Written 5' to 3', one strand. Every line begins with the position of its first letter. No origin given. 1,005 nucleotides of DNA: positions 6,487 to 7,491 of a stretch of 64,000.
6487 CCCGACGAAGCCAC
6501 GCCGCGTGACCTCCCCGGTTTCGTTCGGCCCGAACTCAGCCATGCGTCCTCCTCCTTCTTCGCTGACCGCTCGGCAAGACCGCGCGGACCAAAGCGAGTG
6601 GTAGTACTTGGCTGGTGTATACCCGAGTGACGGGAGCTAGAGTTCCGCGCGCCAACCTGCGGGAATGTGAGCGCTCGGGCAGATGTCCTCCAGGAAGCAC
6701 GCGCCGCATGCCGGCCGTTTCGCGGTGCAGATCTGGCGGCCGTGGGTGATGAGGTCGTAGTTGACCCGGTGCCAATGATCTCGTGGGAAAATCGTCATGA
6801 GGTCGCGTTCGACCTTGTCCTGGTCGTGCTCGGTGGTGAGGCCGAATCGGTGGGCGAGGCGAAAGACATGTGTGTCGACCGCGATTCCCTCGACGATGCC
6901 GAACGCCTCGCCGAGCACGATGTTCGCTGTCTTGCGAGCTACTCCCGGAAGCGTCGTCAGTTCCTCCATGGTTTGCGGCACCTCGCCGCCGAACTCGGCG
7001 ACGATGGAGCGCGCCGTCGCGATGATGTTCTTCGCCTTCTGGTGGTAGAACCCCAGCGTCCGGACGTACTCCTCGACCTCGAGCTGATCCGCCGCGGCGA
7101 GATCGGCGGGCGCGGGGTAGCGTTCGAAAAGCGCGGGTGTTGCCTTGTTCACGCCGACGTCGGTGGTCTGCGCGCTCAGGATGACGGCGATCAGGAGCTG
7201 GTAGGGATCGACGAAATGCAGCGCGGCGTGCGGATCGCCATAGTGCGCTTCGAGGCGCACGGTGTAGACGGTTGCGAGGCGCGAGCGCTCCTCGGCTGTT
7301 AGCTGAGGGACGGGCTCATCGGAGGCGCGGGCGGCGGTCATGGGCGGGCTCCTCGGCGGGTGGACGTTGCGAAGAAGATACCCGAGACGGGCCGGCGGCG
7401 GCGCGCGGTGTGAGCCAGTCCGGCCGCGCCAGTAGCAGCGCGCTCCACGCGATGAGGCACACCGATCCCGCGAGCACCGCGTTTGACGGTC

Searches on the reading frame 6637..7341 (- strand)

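Call 77: search_protein_families(library=pfam, proteins=[window:6637-7341:-], max_evalue=0.001)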
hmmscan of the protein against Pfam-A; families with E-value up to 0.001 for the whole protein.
window:6637-7341:- (234 aa): 3 families
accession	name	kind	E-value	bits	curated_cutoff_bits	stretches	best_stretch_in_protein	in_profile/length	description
PF00730.31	HhH-GPD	-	3.4e-26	92.1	26.2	1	51-186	1-107/108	HhH-GPD superfamily base excision DNA repair protein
PF00633.29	HHH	-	1.5e-06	28.2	24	1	117-143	2-28/30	Helix-hairpin-helix motif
PF10576.14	EndIII_4Fe-2S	-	1e-05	26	20.5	1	205-221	1-17/17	Iron-sulfur binding domain of endonuclease III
